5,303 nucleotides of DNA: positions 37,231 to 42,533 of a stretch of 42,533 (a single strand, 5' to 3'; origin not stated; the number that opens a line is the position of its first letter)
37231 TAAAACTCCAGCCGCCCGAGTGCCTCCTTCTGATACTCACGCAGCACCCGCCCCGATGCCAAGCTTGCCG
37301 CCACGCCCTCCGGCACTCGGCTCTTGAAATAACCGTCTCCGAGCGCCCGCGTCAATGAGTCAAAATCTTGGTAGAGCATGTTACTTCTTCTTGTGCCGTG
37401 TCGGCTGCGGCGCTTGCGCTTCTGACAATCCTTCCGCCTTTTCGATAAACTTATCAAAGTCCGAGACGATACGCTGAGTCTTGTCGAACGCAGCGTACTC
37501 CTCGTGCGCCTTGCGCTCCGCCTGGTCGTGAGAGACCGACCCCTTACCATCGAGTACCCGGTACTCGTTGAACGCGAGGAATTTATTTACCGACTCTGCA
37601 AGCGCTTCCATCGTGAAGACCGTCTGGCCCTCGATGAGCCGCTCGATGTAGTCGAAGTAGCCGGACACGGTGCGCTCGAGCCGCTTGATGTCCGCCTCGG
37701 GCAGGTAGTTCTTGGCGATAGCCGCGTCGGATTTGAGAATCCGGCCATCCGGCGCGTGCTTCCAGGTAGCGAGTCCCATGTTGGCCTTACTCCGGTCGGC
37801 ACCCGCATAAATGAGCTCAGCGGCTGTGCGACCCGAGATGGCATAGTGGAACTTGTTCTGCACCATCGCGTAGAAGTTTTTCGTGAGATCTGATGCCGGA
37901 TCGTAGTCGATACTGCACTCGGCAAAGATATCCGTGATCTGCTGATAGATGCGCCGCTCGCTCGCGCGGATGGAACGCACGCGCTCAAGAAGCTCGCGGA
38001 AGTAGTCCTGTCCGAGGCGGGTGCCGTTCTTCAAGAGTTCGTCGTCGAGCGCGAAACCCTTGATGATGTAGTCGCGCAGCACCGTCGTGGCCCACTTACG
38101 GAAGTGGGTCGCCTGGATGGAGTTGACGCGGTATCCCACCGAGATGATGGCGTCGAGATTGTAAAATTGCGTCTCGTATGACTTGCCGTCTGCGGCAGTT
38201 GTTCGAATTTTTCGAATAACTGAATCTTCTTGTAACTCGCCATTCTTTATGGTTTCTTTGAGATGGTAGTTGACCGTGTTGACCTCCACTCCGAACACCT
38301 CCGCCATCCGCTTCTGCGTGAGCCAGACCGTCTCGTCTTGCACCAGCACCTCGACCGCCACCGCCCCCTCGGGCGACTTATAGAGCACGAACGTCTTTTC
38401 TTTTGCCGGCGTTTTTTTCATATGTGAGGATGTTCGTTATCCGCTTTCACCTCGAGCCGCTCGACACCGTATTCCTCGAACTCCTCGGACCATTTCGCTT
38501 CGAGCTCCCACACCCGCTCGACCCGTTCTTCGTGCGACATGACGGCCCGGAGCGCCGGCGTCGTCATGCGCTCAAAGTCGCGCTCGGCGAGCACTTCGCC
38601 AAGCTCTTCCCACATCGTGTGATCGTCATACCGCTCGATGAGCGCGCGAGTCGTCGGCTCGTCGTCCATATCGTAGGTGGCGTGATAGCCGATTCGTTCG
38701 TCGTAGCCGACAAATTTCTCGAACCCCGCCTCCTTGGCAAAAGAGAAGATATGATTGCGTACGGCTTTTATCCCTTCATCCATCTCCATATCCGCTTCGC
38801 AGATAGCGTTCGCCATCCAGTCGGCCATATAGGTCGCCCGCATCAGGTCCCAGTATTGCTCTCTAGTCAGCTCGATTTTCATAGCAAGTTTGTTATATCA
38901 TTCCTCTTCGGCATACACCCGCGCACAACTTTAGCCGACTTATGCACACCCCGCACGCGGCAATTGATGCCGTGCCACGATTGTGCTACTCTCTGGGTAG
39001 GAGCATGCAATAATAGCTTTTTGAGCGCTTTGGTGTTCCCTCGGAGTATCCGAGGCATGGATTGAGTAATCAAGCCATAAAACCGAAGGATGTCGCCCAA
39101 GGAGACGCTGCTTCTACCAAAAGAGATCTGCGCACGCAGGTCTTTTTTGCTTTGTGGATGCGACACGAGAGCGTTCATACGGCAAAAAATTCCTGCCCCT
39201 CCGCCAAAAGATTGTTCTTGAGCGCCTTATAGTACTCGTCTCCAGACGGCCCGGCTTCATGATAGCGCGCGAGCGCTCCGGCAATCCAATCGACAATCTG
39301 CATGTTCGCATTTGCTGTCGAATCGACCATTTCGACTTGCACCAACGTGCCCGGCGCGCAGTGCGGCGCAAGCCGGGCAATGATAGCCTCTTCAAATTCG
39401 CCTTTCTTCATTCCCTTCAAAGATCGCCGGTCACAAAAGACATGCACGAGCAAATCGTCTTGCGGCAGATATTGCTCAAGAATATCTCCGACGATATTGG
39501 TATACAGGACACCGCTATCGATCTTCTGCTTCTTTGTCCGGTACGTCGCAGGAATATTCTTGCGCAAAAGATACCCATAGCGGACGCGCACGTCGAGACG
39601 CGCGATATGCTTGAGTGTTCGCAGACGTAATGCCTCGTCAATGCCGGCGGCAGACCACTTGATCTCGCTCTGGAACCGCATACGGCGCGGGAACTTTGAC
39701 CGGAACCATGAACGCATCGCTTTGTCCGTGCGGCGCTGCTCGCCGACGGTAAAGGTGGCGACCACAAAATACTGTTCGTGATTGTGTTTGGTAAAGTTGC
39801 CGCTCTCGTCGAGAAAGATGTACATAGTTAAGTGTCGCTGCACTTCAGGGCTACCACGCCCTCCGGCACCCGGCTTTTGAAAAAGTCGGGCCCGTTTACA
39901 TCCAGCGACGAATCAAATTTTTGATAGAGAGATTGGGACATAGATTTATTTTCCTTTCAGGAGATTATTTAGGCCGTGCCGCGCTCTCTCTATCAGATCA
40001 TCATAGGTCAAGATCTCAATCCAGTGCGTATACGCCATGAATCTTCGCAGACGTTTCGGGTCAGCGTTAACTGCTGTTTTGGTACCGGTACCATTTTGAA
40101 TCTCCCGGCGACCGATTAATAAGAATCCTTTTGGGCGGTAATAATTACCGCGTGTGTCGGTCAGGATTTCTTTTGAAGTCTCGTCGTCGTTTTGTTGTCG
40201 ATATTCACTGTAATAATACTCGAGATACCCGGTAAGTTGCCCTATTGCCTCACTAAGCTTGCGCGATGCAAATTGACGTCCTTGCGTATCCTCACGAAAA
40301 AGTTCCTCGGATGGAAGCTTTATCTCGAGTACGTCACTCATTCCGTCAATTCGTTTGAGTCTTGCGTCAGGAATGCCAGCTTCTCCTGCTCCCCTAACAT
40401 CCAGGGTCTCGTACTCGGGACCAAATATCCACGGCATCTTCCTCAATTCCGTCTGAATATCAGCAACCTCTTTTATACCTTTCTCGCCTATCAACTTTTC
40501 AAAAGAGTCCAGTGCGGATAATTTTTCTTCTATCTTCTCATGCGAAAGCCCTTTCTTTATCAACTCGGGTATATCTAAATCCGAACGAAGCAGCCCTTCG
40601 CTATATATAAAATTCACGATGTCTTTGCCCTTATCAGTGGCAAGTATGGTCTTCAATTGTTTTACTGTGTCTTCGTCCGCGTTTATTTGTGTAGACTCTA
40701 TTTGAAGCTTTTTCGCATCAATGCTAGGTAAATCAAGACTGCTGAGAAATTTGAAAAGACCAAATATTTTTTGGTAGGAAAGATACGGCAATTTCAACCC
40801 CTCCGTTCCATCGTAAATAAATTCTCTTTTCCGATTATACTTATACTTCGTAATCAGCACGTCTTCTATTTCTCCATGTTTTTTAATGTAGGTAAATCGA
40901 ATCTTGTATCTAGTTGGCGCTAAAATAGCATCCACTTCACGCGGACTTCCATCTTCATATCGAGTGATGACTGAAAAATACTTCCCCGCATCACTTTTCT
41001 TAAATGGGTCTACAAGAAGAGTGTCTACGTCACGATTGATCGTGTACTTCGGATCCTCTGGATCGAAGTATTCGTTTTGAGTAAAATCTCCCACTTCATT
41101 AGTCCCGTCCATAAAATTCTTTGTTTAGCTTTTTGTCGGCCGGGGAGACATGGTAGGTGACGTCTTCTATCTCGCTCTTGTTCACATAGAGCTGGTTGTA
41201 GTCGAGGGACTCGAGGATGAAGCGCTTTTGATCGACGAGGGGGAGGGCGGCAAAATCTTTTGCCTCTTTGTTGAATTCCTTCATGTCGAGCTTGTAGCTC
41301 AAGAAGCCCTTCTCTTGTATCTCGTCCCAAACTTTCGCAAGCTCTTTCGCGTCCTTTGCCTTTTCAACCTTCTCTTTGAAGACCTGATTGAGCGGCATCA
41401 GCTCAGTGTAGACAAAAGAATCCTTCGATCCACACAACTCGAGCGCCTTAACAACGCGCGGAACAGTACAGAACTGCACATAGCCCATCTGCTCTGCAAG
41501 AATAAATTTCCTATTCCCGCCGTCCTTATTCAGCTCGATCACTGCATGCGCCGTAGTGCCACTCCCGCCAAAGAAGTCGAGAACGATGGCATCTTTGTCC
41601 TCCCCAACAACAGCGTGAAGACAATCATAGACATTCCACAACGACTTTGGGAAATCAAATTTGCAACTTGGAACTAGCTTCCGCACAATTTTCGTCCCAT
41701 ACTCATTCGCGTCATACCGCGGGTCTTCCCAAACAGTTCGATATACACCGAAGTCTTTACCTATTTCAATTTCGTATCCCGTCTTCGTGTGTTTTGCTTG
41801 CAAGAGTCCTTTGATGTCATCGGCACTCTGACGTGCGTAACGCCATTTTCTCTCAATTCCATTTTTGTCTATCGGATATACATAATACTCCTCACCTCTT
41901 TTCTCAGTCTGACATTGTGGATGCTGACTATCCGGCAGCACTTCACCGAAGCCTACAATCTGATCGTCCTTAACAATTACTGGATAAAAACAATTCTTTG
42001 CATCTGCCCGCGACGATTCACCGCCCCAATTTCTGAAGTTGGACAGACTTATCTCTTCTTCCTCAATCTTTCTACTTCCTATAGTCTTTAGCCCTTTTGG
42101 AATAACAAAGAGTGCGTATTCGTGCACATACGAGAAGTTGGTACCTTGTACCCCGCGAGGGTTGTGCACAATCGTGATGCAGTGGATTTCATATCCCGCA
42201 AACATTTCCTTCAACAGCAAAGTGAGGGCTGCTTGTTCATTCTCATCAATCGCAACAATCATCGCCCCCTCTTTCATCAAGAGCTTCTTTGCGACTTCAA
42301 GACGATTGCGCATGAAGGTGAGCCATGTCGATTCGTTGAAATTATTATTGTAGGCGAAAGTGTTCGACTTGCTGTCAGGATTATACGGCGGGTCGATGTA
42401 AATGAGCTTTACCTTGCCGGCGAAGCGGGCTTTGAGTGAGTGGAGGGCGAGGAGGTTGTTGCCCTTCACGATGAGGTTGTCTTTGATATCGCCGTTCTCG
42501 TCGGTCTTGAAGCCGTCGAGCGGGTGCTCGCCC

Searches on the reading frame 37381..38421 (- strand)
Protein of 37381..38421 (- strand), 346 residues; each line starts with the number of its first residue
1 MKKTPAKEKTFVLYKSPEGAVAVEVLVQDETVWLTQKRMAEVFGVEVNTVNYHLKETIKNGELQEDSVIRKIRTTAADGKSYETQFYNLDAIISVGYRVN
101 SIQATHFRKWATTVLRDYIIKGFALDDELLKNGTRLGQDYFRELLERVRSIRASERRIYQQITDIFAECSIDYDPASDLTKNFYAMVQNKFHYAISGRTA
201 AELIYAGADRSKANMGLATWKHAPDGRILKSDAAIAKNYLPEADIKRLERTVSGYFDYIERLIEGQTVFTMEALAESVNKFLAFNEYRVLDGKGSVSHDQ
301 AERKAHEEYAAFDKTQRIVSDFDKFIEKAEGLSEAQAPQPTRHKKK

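Call 99: search_protein_families(library=padloc, proteins=[window:37381-38421:-], max_evalue=0.001)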
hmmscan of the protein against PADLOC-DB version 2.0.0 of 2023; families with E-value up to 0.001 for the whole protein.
window:37381-38421:- (346 aa): 40 families (the best 25 are shown)
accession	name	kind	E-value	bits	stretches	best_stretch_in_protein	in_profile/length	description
PDLC04868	PDC-S05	-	3.9e-147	487.7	1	7-330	4-330/335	-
PDLC04853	PDC-S05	-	4.6e-137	454.7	1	7-331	4-327/336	-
PDLC04851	PDC-S05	-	3.1e-133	442.1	1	2-331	2-336/342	-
PDLC04871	PDC-S05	-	3.6e-130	432.9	1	8-330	130-457/468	-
PDLC04852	PDC-S05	-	8.9e-117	387.8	1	4-342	6-342/346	-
PDLC04843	PDC-S05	-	4.3e-107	356.1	1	7-332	4-322/330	-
PDLC04864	PDC-S05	-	2e-88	294.3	1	64-331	2-268/277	-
PDLC04870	PDC-S05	-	1.1e-86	287.6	1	1-210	1-209/214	-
PDLC04876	PDC-S05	-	4.8e-71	236.1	1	5-168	5-170/174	-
PDLC04858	PDC-S05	-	1.5e-50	168.5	1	8-135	4-131/138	-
PDLC04854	PDC-S05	-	5.5e-48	161.4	1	9-138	4-137/212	-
PDLC04965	PDC-S23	-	1.3e-47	160.8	1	8-150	4-148/327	-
PDLC04872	PDC-S05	-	2e-47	158.8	1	8-139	4-138/152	-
PDLC04879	PDC-S05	-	1.7e-44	150.4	1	7-139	3-136/285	-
PDLC04964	PDC-S23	-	3.5e-44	149.4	1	9-135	4-134/331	-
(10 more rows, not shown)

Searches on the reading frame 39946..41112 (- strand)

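Call 99: search_protein_families(library=padloc, proteins=[window:39946-41112:-], max_evalue=0.001)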
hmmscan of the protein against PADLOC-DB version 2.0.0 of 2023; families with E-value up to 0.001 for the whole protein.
window:39946-41112:- (388 aa): 17 families
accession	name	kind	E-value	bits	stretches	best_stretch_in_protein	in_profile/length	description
PDLC00392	SduA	-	1.3e-25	88.4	2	12-231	6-228/396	DUF4263 domain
PDLC00394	SduA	-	1.6e-15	55.1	1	262-379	264-381/392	DUF4263 domain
PDLC00405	SduA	-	5.2e-15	53.8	1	226-382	168-310/323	DUF4263 domain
PDLC00385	SduA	-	1.2e-13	49.1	1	142-379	96-312/319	DUF4263 domain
PDLC00389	SduA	-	4.5e-13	47.5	1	194-387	207-378/383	DUF4263 domain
PDLC00391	SduA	-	1.8e-11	41.8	1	179-379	178-397/402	DUF4263 domain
PDLC00388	SduA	-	1.9e-11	41.8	1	249-384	263-396/402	DUF4263 domain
PDLC00390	SduA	-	6.5e-11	40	1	219-378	179-331/339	DUF4263 domain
PDLC00401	SduA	-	1.2e-08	32.8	1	198-381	225-397/404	DUF4263 domain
PDLC00402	SduA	-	8e-08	29.7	1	193-379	157-329/354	DUF4263 domain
PDLC04067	SduA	-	2e-07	28.4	1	256-381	275-402/407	-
PDLC00382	SduA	-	8e-06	23.5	1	181-379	109-318/336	DUF4263 domain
PDLC00397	SduA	-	1.8e-05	22.6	1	225-378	76-219/227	DUF4263 domain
PDLC00378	SduA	-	0.0001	19.9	1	262-379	84-192/287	DUF4263 domain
PDLC00383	SduA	-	0.00017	18.8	1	247-375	289-400/408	DUF4263 domain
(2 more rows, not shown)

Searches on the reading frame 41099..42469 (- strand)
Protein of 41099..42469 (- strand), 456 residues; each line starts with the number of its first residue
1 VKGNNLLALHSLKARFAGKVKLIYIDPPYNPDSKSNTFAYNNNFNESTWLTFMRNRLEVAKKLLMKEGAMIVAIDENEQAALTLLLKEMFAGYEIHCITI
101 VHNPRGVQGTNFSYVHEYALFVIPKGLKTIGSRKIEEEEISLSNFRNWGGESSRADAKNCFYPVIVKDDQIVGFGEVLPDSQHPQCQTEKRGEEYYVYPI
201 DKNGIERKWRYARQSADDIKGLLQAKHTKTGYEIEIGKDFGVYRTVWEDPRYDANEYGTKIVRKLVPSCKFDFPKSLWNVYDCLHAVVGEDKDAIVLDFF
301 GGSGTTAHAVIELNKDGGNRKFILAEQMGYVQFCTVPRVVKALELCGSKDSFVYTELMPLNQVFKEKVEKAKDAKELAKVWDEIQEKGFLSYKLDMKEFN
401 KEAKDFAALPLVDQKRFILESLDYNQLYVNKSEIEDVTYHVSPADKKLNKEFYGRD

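Call 99: search_protein_families(library=padloc, proteins=[window:41099-42469:-], max_evalue=0.001)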
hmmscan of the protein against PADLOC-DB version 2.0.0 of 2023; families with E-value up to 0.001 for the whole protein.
window:41099-42469:- (456 aa): 23 families
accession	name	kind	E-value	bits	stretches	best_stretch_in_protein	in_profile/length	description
PDLC03635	MTase_III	-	4.9e-80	268.1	1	1-453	222-700/708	Type III methyltransferase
PDLC03634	MTase_III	-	4.3e-50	169.2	2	47-400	171-503/621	Type III methyltransferase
PDLC03644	MTase_III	-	7.1e-44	148.4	1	2-344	43-398/542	Type III methyltransferase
PDLC03641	MTase_III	-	4.8e-43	145.7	2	42-437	177-536/657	Type III methyltransferase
PDLC03646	MTase_III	-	5.2e-41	138.4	1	2-343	476-840/1057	Type III methyltransferase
PDLC03645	MTase_III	-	2.7e-40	136.2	2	2-231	144-388/709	Type III methyltransferase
PDLC03636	MTase_III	-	3.5e-32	109.9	2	2-120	51-169/575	Type III methyltransferase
PDLC03642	MTase_III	-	1.1e-30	104.8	2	2-93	87-183/528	Type III methyltransferase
PDLC03640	MTase_III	-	1.1e-30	104.6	3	217-359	323-466/654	Type III methyltransferase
PDLC03638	MTase_III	-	1.9e-29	100.6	1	2-94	385-476/816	Type III methyltransferase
PDLC03639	MTase_III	-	3.1e-25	86.6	2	2-100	92-195/639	Type III methyltransferase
PDLC03637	MTase_III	-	6.1e-23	79.2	2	2-94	126-231/513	Type III methyltransferase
PDLC03278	MTase_II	-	2e-20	71.6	2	8-120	9-117/390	Type II methyltransferase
PDLC03354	MTase_II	-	4.7e-19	66.7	1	2-122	65-204/425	Type II methyltransferase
PDLC03643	MTase_III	-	2.2e-16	58.1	2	258-325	197-264/465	Type III methyltransferase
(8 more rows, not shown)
